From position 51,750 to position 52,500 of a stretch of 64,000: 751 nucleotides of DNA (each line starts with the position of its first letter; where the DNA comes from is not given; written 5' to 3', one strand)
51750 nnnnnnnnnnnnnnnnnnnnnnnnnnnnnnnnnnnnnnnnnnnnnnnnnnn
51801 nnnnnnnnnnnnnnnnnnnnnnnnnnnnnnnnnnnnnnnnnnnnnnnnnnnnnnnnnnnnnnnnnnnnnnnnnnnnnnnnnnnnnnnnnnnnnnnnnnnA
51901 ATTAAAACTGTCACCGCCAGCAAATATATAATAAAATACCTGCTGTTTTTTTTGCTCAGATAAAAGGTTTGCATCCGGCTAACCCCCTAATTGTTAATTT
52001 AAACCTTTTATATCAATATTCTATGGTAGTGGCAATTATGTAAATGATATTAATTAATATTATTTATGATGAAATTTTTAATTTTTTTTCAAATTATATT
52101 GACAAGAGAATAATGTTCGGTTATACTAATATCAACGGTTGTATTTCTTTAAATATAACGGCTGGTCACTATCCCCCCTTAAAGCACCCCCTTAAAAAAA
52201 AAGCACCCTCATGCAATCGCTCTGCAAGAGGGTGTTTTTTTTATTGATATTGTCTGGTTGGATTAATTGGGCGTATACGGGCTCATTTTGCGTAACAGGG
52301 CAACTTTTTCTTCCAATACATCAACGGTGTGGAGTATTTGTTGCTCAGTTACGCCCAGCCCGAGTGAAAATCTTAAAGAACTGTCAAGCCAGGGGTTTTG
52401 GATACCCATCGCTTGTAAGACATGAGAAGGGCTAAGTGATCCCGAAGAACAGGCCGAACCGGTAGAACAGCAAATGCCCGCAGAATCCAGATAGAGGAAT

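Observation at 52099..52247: Orphan consensus promoter plus terminator defining a candidate C-rich small RNA next to the cysteine desulfurase gene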

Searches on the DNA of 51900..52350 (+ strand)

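Call 5: search_rna_families(source=window, start=51900, end=52350, threshold=evalue, max_evalue=10, show_alignments=3)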
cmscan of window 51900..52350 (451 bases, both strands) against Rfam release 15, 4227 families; matches with E-value up to 10: 12.
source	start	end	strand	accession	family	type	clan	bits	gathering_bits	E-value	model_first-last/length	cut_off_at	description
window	52081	52242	+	RF00515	PyrR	Cis-reg;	-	27.5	54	0.083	1-115/115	no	PyrR binding site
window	52194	52243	+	RF04157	MIR9486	Gene; miRNA;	-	19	100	0.31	1-119/119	no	MIR9486 microRNA precursor family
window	52145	52245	-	RF01485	rli61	Cis-reg;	-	18.5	50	0.79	1-106/106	no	Listeria sRNA rli61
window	52178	52239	+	RF02377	SurA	Gene; sRNA;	-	17.7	100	0.014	1-279/279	no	SurA sRNA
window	52191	52245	-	RF01004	mir-557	Gene; miRNA;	-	16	93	1.1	1-69/69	no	mir-557 microRNA precursor family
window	52195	52251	+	RF04344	Plastid-psbA-3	Cis-reg;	CL00153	15.9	48.4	4.7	1-57/57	no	Plastid-psbA-3 3UTR RNA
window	52163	52245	-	RF02416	TCV_H4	Cis-reg;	-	15.7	50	5.8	1-51/51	no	Turnip crinkle virus 3'UTR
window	52181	52238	+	RF03097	RAGATH-21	Gene; sRNA;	-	14.7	70.3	8.6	1-76/76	no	RAGATH-21 RNA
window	52131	52245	+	RF02442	SpF66_sRNA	Gene; sRNA;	-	14.5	42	0.37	1-239/239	no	Streptococcus sRNA SpF66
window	52203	52242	+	RF02398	sau-6072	Gene; sRNA;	-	13.5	50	6.4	1-53/53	no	Staphylococcus sRNA sau-6072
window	52123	52240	-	RF02508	Atu_Ti4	Gene; sRNA;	-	13.1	40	8.5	1-107/107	no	Rhizobiales sRNA Atu_Ti4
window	52222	52253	-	RF01675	CrcZ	Gene; sRNA;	-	7.6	95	9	1-398/398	no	Pseudomonas sRNA CrcZ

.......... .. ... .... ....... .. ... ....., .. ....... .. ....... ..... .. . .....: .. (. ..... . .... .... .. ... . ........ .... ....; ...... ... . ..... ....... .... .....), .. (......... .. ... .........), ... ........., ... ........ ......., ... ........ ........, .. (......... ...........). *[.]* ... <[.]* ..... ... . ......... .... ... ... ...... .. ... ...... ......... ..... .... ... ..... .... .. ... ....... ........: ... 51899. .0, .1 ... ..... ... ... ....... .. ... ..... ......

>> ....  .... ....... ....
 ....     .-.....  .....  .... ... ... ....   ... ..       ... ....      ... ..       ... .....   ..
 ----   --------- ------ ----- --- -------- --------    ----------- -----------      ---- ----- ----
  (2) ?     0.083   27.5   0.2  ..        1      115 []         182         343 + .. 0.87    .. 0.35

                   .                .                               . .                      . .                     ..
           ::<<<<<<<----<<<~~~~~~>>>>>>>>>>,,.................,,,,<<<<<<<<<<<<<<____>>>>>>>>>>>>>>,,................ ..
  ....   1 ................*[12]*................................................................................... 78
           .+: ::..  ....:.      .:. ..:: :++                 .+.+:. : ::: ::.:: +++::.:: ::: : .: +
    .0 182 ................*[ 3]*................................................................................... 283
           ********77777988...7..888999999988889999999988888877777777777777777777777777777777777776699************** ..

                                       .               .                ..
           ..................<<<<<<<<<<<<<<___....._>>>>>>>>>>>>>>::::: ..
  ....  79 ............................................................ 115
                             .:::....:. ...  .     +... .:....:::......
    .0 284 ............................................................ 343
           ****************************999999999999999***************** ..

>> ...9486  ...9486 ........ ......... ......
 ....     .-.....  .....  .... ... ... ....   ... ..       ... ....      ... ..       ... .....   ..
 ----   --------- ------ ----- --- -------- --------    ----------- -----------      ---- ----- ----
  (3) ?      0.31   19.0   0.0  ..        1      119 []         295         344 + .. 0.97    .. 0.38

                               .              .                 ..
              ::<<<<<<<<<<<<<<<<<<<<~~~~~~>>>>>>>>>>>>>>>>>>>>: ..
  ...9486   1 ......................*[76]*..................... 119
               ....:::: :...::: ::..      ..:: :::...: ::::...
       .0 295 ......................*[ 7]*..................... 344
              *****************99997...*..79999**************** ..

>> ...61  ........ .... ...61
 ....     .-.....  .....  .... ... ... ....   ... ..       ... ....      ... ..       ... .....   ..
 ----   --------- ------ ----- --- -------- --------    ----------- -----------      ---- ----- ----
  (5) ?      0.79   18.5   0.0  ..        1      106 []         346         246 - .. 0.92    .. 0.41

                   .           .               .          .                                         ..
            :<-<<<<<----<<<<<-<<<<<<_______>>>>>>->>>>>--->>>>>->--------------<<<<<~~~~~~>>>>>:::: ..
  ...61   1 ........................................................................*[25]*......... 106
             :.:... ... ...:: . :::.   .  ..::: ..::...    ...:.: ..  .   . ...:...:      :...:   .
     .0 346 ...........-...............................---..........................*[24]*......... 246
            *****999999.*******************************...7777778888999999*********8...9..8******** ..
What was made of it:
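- Closest known: LhrC family. Different: No sequence or covariance-model similarity (call 5).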

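Call 31: build_rna_model(alignment_id=A2, structure=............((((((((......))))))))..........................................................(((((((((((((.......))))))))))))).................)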
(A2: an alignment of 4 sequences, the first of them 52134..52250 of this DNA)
Model R1 built from alignment A2 (4 sequences, 142 columns); structure: as given.
model positions 118; base pairs 21; branch points 1; effective number of sequences 1.27; information 0.591 bits per position. Calibrated on 0.2 Mb of random sequence (short: E-values are rough).
structure used (alignment columns):
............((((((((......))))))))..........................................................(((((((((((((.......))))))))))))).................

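Call 32: search_with_rna_model(model_id=R1, sources=[window, L001, L002, L003, L004, L005, L006, L007, L008, L009, L010, L011, L012, L013, L014, L015, L016, L017, L018, L019, L020, L021, L022, L023, L024, L025, L026, L027, L028, L029, L030, L031, L032, L033, L034, L035, L036, L037, L038, L039, L040, L041, L042, L043, L044, L045, L046, L047, L048, L049, L050, L051, L052, L053, L054, L055, L056, L057, L058, L059, L060, L061, L062, L063, L064, L065, L066, L067, L068, L069, L070, L071, L072, L073, L074, L075, L076, L077, L078, L079, L080, L084, L086, L087, L089, L090, L091, L092, L093], max_evalue=10)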
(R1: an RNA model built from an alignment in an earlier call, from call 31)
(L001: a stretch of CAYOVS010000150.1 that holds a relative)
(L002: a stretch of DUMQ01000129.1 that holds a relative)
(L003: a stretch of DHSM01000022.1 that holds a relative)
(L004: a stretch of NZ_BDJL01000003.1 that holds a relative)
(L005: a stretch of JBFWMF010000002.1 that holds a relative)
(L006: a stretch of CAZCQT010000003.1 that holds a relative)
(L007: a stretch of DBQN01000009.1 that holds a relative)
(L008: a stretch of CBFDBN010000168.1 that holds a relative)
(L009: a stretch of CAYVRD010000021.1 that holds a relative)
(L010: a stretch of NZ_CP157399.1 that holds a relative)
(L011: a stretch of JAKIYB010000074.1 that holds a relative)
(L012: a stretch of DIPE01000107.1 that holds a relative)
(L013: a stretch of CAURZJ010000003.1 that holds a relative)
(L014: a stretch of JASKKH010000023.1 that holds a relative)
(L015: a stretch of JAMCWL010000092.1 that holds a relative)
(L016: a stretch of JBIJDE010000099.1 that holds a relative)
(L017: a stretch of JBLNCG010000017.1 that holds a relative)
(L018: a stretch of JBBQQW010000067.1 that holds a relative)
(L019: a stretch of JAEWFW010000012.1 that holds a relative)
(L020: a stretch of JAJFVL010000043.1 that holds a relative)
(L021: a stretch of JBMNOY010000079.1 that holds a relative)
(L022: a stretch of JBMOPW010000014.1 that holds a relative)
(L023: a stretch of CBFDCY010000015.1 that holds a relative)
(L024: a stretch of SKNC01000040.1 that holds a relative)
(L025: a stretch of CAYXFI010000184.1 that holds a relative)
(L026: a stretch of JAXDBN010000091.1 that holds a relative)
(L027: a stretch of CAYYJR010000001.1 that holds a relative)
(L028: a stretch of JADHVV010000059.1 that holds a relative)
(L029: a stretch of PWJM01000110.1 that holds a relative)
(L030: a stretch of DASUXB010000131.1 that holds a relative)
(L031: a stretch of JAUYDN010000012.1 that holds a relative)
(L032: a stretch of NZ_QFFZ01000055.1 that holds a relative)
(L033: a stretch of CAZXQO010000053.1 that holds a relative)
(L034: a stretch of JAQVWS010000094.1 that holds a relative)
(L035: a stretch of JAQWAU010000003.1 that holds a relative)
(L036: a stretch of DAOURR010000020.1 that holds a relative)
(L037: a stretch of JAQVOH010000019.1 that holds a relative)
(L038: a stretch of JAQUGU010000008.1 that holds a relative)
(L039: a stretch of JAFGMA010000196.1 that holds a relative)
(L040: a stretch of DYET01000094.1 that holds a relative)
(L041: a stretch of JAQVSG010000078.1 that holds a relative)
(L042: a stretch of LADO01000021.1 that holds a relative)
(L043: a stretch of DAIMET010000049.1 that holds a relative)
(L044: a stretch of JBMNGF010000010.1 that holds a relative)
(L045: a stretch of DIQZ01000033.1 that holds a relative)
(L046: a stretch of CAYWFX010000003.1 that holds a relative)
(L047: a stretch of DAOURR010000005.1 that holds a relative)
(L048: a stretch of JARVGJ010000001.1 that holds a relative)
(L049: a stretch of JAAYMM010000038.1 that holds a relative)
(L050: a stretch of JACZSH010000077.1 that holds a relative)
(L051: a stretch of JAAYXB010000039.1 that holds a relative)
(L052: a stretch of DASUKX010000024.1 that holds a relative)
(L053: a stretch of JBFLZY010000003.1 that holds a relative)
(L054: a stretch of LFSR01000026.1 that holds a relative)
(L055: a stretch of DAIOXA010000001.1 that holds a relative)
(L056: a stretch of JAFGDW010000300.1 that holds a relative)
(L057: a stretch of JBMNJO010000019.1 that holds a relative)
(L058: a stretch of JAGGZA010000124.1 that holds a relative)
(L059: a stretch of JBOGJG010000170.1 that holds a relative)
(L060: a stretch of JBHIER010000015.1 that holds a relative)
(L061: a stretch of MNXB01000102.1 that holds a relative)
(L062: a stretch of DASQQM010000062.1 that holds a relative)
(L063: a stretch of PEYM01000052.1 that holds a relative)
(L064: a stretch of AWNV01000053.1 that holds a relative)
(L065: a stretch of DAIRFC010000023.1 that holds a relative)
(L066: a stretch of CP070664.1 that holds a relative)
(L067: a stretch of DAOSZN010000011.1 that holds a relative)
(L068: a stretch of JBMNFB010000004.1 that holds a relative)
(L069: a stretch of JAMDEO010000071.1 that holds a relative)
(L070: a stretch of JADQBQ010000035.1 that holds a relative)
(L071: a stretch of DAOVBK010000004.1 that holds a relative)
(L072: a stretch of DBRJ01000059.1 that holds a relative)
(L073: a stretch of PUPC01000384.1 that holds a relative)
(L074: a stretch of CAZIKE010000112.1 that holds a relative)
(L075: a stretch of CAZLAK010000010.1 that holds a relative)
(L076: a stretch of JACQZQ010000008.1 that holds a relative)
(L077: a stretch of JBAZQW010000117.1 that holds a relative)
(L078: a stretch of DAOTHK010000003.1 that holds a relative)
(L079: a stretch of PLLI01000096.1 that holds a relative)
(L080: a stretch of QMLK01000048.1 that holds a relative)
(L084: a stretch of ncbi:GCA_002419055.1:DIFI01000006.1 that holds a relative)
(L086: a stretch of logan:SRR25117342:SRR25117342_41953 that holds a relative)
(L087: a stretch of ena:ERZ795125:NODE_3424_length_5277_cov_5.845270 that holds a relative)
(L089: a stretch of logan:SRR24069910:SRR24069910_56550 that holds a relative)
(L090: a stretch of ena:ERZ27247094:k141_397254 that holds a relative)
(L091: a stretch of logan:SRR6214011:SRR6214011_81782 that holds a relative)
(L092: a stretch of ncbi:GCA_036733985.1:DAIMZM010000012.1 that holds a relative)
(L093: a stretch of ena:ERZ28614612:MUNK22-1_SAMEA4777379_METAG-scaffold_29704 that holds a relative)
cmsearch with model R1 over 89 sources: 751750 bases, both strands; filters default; matches with E-value up to 10: 21.
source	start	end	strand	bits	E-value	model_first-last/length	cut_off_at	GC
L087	2725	2842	-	148.3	1.8e-32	1-118/118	no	0.4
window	52132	52250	+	145.4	8.4e-32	1-118/118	no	0.39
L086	1395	1516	-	137.9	5.5e-30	1-118/118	no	0.41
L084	2707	2836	-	120.6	8.1e-26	1-118/118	no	0.41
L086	1337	1457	+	27.4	0.0023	1-118/118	no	0.36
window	52188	52289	-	23.7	0.019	1-118/118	no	0.4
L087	2732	2772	+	20.2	0.12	63-103/118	no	0.46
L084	2720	2754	+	19.9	0.15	69-103/118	no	0.51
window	52099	52165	-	17.8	0.49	1-118/118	no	0.31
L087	2809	2875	+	17.8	0.49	1-118/118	no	0.31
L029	7595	7690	-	15.3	2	1-118/118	no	0.34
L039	1188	1293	+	15.2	2.1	1-118/118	no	0.42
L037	2342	2438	+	14.9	2.4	1-118/118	no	0.37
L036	637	702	-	14.6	2.8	46-103/118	no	0.38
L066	5975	6041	+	14.4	3.2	1-118/118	no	0.43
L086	1483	1549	+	13.8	4.4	1-118/118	no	0.36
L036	3818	3859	-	13.6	5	61-103/118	no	0.31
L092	2151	2190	-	13.1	6.4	60-103/118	no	0.52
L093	661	700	-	13.1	6.4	60-103/118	no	0.52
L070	766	878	-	13.1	6.5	1-118/118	no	0.39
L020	512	615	-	12.8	7.7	1-118/118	no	0.28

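Call 34: search_with_rna_model(model_id=R1, sources=[L094, L095, L096, L097, L098, L099, L100, L101, L102, L103, L104, L105, L106, L107, L108, L109, L110, L111, L112, L113, L114, L115, L116, L117, L118, L119, L120, L121, L122, L123, L124, L125, L126, L127, L128, L129, L130, L131, L132, L133, L134, L135, L136, L137, L138, L139, L140, L141, L142, L143, L144, L145, L146, L147, L148, L149, L150, L151, L152, L153, L154, L155, L156, L157, L158, L159, L160, L161, L162, L163, L164, L165, L166, L167, L168, L169, L170, L171, L172, L173], max_evalue=1)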
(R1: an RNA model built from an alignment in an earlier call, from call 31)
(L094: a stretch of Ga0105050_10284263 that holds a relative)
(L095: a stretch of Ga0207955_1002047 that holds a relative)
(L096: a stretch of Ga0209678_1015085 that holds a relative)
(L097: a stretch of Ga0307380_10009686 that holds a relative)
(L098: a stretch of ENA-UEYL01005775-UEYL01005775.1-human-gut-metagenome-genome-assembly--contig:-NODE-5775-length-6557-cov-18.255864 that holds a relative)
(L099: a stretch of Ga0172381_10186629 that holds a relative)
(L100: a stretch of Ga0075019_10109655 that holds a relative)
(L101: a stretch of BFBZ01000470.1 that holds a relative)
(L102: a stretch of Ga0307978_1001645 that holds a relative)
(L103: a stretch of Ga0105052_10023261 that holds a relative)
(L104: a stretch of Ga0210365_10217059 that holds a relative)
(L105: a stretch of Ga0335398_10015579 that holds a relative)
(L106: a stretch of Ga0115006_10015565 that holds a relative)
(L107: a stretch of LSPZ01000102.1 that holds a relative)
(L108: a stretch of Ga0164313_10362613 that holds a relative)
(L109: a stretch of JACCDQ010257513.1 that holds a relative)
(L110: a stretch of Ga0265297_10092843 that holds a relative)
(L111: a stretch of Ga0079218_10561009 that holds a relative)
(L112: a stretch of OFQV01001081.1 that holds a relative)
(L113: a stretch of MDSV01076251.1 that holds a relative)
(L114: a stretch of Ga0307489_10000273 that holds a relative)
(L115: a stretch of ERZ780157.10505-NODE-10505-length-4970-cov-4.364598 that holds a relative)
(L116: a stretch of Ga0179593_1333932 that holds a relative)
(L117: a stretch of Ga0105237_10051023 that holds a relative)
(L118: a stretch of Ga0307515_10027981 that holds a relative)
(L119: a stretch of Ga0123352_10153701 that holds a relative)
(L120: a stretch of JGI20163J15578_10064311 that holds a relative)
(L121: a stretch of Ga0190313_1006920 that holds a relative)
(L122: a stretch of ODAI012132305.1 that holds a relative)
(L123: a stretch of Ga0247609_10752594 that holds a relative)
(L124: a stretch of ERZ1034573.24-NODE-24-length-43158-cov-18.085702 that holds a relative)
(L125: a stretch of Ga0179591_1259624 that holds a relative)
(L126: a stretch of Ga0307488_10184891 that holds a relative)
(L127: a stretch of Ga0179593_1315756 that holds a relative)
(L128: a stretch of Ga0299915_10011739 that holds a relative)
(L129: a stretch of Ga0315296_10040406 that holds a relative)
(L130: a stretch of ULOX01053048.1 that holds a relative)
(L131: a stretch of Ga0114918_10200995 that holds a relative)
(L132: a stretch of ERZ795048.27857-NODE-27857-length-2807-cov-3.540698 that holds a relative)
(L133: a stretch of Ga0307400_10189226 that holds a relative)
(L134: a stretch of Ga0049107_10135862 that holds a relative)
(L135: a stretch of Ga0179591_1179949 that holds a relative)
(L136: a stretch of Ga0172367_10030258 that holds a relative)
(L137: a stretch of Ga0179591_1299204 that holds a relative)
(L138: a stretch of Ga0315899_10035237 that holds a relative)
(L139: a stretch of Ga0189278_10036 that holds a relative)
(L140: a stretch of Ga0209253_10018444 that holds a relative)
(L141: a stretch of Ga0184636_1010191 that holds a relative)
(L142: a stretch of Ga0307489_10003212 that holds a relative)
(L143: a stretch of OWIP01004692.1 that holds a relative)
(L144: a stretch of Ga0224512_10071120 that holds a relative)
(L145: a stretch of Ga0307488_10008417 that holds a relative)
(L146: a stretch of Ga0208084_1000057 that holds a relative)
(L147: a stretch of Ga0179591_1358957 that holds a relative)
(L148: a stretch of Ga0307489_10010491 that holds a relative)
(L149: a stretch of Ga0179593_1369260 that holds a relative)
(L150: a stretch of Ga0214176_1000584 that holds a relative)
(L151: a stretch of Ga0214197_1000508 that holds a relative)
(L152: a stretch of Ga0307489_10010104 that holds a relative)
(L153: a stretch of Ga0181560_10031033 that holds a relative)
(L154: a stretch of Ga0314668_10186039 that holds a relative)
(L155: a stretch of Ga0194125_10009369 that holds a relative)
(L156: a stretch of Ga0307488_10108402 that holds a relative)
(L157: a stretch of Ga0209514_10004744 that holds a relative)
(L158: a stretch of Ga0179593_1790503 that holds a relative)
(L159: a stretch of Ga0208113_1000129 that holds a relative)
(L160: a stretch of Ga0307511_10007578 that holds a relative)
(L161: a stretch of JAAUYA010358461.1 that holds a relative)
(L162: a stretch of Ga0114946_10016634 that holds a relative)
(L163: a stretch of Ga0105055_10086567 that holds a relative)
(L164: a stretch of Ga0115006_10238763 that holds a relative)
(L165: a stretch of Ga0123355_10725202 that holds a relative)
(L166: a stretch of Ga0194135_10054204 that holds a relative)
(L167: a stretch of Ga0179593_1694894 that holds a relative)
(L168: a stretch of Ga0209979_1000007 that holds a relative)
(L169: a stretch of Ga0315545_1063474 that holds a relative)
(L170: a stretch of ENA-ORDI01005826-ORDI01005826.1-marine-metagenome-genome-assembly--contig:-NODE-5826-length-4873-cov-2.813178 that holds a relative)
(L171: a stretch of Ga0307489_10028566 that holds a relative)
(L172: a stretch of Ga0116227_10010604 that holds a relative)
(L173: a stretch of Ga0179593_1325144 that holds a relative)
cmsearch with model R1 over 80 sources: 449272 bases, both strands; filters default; matches with E-value up to 1: 4.
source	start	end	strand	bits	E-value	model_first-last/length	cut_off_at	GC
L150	1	66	+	20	0.085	37-118/118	5'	0.32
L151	65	167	-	19.3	0.12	1-118/118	no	0.37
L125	3034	3167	+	17.4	0.36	1-118/118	no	0.49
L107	11154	11231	-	16.6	0.55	1-118/118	no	0.42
